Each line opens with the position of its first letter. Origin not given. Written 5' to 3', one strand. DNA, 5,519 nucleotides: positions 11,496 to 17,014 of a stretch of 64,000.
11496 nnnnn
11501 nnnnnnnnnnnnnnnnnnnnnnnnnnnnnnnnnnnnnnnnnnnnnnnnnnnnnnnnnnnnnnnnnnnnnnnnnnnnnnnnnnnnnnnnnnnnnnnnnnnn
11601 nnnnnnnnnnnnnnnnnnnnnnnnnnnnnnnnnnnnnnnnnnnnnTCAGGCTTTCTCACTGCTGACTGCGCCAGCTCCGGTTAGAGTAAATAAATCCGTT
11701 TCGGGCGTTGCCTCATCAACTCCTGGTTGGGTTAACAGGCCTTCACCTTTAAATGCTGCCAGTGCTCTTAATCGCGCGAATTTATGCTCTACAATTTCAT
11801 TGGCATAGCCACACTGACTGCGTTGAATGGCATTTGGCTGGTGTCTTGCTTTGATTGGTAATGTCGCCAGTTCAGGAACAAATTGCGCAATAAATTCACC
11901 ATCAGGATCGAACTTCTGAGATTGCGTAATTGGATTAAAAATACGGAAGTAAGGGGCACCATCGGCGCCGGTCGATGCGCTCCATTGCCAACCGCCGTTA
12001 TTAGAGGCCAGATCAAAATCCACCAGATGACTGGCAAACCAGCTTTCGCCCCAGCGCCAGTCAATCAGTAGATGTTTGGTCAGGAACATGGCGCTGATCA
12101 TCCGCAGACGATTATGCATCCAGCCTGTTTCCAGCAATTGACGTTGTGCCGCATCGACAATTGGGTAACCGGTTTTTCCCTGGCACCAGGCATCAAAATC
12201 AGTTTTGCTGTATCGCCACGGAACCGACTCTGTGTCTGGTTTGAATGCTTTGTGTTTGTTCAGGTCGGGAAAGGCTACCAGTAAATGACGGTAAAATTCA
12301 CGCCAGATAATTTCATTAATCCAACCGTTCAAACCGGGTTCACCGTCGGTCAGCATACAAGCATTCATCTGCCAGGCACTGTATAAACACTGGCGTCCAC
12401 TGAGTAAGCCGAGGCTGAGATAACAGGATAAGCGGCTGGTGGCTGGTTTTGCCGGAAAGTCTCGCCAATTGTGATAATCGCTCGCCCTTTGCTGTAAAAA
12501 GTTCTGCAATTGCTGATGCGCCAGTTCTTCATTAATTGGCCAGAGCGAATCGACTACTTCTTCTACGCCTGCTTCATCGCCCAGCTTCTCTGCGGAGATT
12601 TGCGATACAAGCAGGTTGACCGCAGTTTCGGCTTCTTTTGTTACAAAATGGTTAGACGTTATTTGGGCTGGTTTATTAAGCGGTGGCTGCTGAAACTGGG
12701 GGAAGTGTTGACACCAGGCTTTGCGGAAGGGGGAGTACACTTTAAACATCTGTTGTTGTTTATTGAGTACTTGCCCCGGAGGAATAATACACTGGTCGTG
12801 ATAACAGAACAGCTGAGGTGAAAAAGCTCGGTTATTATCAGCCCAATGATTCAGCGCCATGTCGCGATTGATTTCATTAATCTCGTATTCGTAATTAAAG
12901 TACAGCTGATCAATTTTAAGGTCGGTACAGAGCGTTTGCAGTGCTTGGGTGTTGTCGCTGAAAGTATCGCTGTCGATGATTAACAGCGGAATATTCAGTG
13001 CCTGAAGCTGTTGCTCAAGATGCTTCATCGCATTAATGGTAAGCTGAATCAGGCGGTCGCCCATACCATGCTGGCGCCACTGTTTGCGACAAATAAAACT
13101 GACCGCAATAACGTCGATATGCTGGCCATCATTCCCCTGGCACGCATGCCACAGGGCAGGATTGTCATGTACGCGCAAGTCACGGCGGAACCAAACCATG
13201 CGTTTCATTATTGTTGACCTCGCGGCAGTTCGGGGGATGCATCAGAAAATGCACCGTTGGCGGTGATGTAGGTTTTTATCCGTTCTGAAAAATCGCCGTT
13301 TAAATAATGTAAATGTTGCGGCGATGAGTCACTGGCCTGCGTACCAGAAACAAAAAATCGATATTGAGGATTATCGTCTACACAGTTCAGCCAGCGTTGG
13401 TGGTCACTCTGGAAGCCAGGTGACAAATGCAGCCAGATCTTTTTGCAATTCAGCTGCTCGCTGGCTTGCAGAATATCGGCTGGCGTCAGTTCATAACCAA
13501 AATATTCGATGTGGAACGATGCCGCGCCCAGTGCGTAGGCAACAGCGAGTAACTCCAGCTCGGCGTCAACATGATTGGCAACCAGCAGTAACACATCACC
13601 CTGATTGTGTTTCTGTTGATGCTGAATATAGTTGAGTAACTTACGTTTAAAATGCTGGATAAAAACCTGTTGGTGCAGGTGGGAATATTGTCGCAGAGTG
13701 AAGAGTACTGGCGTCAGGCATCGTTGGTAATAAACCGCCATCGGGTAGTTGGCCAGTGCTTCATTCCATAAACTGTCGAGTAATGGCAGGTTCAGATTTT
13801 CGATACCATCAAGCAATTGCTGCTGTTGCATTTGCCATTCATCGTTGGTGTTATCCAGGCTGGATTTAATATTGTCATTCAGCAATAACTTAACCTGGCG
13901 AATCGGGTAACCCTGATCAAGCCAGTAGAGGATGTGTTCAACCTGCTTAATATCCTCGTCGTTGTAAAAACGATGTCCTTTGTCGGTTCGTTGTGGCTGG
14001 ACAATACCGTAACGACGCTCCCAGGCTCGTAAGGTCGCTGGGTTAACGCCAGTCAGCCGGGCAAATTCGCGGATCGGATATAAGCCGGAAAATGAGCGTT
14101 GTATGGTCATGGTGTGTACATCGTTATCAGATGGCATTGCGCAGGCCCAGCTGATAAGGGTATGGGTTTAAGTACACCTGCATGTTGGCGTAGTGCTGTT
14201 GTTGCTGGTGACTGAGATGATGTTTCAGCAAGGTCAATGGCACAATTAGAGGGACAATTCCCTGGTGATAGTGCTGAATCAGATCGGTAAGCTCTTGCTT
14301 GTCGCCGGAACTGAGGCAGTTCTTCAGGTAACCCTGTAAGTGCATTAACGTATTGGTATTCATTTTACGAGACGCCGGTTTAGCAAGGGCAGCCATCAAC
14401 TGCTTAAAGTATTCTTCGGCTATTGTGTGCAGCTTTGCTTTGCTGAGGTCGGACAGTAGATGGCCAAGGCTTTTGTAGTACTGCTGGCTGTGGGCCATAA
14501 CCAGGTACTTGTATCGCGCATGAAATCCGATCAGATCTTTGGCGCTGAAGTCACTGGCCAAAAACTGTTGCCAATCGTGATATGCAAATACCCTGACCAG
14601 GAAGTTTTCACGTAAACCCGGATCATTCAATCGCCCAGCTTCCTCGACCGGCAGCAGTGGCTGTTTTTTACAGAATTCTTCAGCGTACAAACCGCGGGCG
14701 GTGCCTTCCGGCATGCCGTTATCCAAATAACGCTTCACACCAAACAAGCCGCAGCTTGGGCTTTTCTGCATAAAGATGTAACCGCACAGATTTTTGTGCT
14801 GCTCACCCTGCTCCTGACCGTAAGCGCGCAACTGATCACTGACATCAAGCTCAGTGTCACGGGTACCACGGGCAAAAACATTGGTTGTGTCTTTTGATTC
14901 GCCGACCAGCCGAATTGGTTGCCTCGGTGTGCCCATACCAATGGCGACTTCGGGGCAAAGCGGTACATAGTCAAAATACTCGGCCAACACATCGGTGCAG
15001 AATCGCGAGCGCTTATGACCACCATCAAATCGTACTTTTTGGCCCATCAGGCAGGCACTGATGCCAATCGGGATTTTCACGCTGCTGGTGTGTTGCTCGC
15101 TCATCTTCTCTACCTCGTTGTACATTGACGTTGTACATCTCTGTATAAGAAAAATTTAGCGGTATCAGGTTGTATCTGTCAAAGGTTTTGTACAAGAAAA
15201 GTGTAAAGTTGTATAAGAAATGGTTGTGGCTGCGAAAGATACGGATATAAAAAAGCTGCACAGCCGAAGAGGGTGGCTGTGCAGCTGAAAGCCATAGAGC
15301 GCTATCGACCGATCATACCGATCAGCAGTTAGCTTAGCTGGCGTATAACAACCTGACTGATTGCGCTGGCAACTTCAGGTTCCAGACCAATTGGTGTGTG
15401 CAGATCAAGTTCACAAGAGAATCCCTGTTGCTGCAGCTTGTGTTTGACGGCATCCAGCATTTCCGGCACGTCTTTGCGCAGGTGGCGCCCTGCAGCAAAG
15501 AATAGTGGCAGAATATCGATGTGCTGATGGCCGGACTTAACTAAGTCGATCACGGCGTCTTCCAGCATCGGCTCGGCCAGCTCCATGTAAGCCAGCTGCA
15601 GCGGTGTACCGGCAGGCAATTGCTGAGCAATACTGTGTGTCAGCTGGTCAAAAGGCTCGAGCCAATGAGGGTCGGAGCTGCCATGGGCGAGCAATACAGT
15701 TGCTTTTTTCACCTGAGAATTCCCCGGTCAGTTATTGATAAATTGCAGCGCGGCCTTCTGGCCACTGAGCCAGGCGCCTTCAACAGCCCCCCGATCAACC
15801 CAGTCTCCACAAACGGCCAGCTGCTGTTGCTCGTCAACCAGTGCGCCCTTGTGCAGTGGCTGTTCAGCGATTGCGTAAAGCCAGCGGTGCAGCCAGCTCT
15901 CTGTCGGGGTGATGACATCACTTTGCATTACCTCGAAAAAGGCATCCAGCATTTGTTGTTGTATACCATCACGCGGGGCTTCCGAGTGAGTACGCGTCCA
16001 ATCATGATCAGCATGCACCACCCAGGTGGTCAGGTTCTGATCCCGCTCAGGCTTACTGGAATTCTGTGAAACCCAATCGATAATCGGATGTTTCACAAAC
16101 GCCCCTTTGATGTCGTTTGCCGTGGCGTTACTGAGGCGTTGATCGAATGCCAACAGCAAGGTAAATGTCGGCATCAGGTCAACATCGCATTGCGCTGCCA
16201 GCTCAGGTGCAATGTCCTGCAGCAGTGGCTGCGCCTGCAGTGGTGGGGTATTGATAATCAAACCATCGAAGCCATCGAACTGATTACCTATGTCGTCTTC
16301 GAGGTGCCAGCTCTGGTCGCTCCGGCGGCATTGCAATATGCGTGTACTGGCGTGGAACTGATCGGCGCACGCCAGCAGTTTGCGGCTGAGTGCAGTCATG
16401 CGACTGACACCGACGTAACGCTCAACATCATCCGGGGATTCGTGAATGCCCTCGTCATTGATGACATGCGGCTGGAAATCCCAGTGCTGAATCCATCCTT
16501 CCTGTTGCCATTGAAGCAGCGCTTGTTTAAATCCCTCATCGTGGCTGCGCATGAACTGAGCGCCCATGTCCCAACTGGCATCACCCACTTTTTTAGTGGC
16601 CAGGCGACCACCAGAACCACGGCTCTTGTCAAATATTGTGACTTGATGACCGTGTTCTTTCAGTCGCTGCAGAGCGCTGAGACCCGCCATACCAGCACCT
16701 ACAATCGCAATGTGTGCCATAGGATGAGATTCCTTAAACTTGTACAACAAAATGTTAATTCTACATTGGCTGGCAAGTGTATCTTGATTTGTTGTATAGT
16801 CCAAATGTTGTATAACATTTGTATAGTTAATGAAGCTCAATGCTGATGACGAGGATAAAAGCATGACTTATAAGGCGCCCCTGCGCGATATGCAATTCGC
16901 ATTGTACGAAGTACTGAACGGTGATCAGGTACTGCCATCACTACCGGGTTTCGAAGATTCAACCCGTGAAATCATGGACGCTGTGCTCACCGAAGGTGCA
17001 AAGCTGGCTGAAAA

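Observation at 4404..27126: A ~23 kb multi-operon light/photo-oxidative defence region apparently under one regulator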

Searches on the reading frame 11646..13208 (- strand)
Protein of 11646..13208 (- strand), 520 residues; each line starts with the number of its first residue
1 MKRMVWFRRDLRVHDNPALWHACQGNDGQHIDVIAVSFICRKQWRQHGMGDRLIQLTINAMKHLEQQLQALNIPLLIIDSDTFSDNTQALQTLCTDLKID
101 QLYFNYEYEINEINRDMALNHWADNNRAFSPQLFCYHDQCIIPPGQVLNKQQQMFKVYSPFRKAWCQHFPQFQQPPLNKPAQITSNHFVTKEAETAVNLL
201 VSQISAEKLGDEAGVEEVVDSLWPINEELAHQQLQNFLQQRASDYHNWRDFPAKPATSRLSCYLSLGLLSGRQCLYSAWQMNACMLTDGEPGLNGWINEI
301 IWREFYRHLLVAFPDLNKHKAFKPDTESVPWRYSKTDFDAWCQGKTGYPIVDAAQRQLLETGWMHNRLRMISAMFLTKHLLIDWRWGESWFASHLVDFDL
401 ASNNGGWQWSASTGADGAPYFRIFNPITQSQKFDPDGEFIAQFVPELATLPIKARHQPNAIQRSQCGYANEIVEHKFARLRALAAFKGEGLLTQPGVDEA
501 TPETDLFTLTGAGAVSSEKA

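Call 7: search_protein_families(library=pfam, proteins=[window:11646-13208:-])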
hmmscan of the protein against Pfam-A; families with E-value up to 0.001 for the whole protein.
window:11646-13208:- (520 aa): 2 families
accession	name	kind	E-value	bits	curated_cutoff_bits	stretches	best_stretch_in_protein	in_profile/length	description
PF03441.19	FAD_binding_7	-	3.9e-79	265.2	27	1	296-487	1-202/203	FAD binding domain of DNA photolyase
PF00875.24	DNA_photolyase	-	2e-35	122.6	26.6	1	5-175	3-158/164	DNA photolyase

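Call 52: search_protein_families(library=ncbifam, proteins=[window:11646-13208:-], max_evalue=0.00001)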
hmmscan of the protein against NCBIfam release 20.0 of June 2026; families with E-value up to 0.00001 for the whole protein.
window:11646-13208:- (520 aa): 5 families
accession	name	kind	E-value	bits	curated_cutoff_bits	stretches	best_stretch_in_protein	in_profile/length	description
NF007955.0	PRK10674.1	equivalog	3e-154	514.4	506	1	3-487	4-466/472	deoxyribodipyrimidine photo-lyase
TIGR03556.1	photolyase_8HDF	exception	2.4e-99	333.4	884.6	1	3-477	3-459/471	deoxyribodipyrimidine photo-lyase, 8-HDF type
TIGR02766.1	crypt_chrom_pln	subfamily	1.7e-62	211.8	603.85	1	3-460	2-444/480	cryptochrome photoreceptor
TIGR02765.1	crypto_DASH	subfamily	3.2e-57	194.4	317.05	1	4-447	4-431/431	DASH family cryptochrome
TIGR00591.1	phr2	superfamily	8.2e-16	58.4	550.05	1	5-372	26-373/453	deoxyribodipyrimidine photo-lyase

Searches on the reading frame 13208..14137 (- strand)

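Call 7: search_protein_families(library=pfam, proteins=[window:13208-14137:-])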
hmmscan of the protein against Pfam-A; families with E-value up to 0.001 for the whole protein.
window:13208-14137:- (309 aa): 3 families
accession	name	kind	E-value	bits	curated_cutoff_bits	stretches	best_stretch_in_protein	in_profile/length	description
PF13411.12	MerR_1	-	1.7e-19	70.1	21.6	1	20-87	1-67/69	MerR HTH family regulatory protein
PF00376.29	MerR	-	2e-12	47.1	28.2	1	22-58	2-38/38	MerR family regulatory protein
PF13518.12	HTH_28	-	0.00042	20.8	25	0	12-43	6-36/52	Helix-turn-helix domain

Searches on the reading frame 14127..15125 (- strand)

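Call 7: search_protein_families(library=pfam, proteins=[window:14127-15125:-])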
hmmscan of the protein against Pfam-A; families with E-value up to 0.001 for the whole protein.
window:14127-15125:- (332 aa): 2 families
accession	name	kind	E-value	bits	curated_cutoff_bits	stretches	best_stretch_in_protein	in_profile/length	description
PF08349.16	DUF1722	-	5.3e-39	133.5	22.5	1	206-323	1-117/117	Protein of unknown function (DUF1722)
PF04463.17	2-thiour_desulf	-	1.9e-35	122.4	34.7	1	20-162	1-140/141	2-thiouracil desulfurase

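Call 52: search_protein_families(library=ncbifam, proteins=[window:14127-15125:-], max_evalue=0.00001)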
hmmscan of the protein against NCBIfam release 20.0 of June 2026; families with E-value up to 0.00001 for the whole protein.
window:14127-15125:- (332 aa): 1 family
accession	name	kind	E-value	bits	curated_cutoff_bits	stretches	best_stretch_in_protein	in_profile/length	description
NF007549.0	PRK10167.1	equivalog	2.5e-28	98.9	237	1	173-330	8-165/169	hypothetical protein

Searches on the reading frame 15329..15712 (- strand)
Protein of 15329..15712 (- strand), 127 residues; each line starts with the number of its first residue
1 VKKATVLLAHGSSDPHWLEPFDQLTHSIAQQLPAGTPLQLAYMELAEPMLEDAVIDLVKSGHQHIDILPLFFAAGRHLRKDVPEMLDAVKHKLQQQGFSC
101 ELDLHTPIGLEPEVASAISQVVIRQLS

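Call 8: search_protein_families(library=pfam, proteins=[window:15329-15712:-])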
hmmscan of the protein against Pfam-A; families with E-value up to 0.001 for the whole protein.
window:15329-15712:- (127 aa): 2 families
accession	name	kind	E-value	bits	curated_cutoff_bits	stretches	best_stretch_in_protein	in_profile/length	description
PF01903.22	CbiX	-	9.9e-21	74.5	22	1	10-119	1-105/106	CbiX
PF06180.16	CbiK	-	3e-08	33.7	26.2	1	2-106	141-242/262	Cobalt chelatase (CbiK)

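Call 49: search_solved_structures(query=window:15329-15712:-, max_evalue=0.001, show_alignments=1)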
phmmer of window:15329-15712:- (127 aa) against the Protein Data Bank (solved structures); distinct sequences matched with E-value up to 0.001: 6.
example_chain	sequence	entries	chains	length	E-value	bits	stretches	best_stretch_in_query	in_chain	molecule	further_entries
3lyh_A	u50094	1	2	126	1.7e-20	76.9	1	5-126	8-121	Cobalamin (Vitamin B12) biosynthesis CbiX protein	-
6m2a_A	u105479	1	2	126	5.5e-09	39.7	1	3-117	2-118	Sirohydrochlorin cobaltochelatase,Sirohydrochlorin cobaltochelatase,Sirohydrochlorin cobal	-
5zt7_A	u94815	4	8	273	5.9e-08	36.4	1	36-118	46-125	Sirohydrochlorin ferrochelatase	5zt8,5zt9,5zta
6jv6_A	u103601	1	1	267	9.6e-08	35.7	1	35-118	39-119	Sirohydrochlorin ferrochelatase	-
6m25_A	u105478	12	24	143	1e-07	35.7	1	3-91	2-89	Sirohydrochlorin cobaltochelatase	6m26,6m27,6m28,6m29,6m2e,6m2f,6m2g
8i56_A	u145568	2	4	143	2.6e-07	34.3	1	3-91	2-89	Sirohydrochlorin cobaltochelatase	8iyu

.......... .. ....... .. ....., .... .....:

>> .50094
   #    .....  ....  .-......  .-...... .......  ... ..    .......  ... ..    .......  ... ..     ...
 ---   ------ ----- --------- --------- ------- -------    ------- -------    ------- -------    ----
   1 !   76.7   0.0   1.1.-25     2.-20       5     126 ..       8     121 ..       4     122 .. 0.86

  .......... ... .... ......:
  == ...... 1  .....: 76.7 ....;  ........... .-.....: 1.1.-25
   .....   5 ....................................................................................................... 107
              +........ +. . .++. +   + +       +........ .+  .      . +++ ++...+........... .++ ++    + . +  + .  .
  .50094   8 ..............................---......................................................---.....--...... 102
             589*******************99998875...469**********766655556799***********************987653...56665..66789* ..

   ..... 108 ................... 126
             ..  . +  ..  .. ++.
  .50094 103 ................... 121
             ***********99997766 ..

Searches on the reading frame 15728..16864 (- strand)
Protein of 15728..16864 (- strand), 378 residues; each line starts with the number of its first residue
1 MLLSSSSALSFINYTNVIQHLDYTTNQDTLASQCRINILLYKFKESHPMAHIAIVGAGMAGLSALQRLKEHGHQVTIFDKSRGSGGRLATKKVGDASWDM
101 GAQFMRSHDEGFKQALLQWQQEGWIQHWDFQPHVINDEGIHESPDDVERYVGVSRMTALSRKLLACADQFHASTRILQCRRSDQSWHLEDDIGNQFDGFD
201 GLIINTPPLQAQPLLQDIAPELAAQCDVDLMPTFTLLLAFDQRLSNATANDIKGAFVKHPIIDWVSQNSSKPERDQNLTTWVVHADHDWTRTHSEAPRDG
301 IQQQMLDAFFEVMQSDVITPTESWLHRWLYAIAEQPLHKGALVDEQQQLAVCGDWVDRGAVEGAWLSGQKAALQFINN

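Call 8: search_protein_families(library=pfam, proteins=[window:15728-16864:-])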
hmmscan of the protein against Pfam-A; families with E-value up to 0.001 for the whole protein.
window:15728-16864:- (378 aa): 7 families
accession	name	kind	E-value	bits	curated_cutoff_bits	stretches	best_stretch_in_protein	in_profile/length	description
PF01593.30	Amino_oxidase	-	2.1e-17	64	19.8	2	59-109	1-51/443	Flavin containing amine oxidoreductase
PF13450.12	NAD_binding_8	-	7.5e-13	49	21.9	1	54-109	1-56/68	NAD(P)-binding Rossmann-like domain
PF01266.30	DAO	-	4.4e-07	30.2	27.9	1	52-128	2-71/353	FAD dependent oxidoreductase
PF07992.20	Pyr_redox_2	-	1.1e-05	25.4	26.1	1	51-93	2-45/291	Pyridine nucleotide-disulphide oxidoreductase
PF00890.30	FAD_binding_2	-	7.7e-05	22.5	20.4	1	52-90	2-40/414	FAD binding domain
PF01262.27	AlaDh_PNT_C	-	0.00022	21.2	23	1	49-82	28-61/214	Alanine dehydrogenase/PNT, C-terminal domain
PF13454.12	NAD_binding_9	-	0.00035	21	21.8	1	53-122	1-74/155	FAD-NAD(P)-binding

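Call 36: search_protein_families(library=ncbifam, proteins=[window:15728-16720:-], max_evalue=0.01)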
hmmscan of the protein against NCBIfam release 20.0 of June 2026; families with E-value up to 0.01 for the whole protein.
window:15728-16720:- (330 aa): 53 families (the best 25 are shown)
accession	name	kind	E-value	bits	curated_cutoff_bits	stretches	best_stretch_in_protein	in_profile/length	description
TIGR03467.1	HpnE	equivalog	3.6e-15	56.2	283.05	2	4-47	1-44/430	hydroxysqualene dehydroxylase HpnE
NF008841.0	PRK11883.1-1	equivalog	2.3e-14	53.2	517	2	3-56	5-62/453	protoporphyrinogen oxidase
NF005560.0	PRK07233.1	equivalog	9.3e-11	41.2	252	1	3-51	2-50/435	hypothetical protein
NF005547.0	PRK07208.1-3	equivalog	2.2e-08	33.3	380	1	3-57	6-61/465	hypothetical protein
NF009410.0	PRK12771.1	subfamily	5.4e-08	31.9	516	1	3-40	140-177/566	NAD(P)-binding protein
TIGR02734.1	crtI_fam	subfamily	1.4e-07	30.6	238.1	1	5-54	2-51/504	phytoene desaturase family protein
NF045637.1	carotdesatCrtDProt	equivalog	1.7e-07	30.2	580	1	4-54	1-51/485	1-hydroxycarotenoid 3,4-desaturase CrtD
TIGR03197.1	MnmC_Cterm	equivalog_domain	1.8e-07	30.6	174.2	1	3-35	1-33/400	FAD-dependent 5-carboxymethylaminomethyl-2-thiouridine(34) oxidoreductase MnmC1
TIGR00562.1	proto_IX_ox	equivalog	3e-07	29.4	97.85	1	1-73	2-76/470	protoporphyrinogen oxidase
NF009454.0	PRK12814.1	equivalog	7.4e-07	27.9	916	1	3-40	195-232/657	putative NADPH-dependent glutamate synthase small subunit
NF009409.0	PRK12770.1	subfamily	9.3e-07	28.2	343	1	3-39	20-56/360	putative glutamate synthase subunit beta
NF042421.1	hydcarot_desat_CrtD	equivalog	1e-06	27.5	500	1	1-55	1-55/487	1-hydroxycarotenoid 3,4-desaturase CrtD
NF058655.1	CrtID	equivalog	1.5e-06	27.4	640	1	4-56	1-53/478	bifunctional phytoene desaturase/3,4-desaturase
NF045599.1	bili_reduct_long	exception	3.5e-06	25.5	750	1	3-42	383-422/641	bilirubin reductase, long form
NF003724.0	PRK05329.2-3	equivalog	6.6e-06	25.4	327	1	1-35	1-35/426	glycerol-3-phosphate dehydrogenase subunit GlpB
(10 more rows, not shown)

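Call 48: search_solved_structures(query=window:15728-16720:-, max_evalue=0.001)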
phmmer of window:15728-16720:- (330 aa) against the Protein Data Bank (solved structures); distinct sequences matched with E-value up to 0.001: 19.
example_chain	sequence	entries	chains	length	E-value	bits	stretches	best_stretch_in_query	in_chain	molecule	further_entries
3kkj_A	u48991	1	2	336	5e-68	233.3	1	3-328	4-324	Amine oxidase, flavin-containing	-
4zcc_A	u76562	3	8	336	2.1e-66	227.9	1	3-328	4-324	Renalase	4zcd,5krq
1f8r_A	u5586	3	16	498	4e-07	33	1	3-57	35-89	L-AMINO ACID OXIDASE | L-amino-acid oxidase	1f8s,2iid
1sez_A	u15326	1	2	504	1.1e-06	31.6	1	3-62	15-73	Protoporphyrinogen oxidase, mitochondrial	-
1reo_A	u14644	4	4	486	4.1e-06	29.7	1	3-53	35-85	AHPLAAO | L-amino acid oxidase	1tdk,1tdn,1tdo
3kve_A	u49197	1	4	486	1.4e-05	28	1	3-54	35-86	L-amino acid oxidase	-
3qj4_A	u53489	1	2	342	1.4e-05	27.9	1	1-283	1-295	Renalase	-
7oxl_A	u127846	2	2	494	1.8e-05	27.7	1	4-58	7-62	Spermine oxidase,Spermine oxidase,Spermine oxidase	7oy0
5ts5_A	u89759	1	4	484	1.9e-05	27.5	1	3-53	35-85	Amine oxidase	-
5z2g_A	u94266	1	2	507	6.2e-05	25.8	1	3-53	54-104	L-amino acid oxidase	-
9t73_B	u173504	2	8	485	7.1e-05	25.7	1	3-54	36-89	Tetrapodal ancestor of L-amino acid oxidases: I224A-Q225H-P361-PREGA-L367 bound to phenyla | Tetrapodal ancestor of L-amino acid oxidase: I224A-Q225H-P361-PREGA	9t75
9rvj_A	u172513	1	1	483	7.1e-05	25.7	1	3-54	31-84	Tetrapodal ancestor of L-amino acid oxidase: Q225H - W377I double mutant with phenylalanin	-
9rum_A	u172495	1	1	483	7.1e-05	25.7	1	3-54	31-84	Tetrapodal ancestor of L-amino acid oxidase: Q225A mutant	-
9rvh_A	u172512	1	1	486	7.2e-05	25.6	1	3-54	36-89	Tetrapodal ancestor of L-amino acid oxidase: Q225A-Loop (P361-PREGA-L367) mutant with phen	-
9qs1_A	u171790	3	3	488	7.2e-05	25.6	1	3-54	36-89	Tetrapodal ancestor of L-amino acis oxidases | Tetrapodal ancestor of L-amino acid oxidases | Tetrapodal ancestor of L-amino acid oxidases co-crystallised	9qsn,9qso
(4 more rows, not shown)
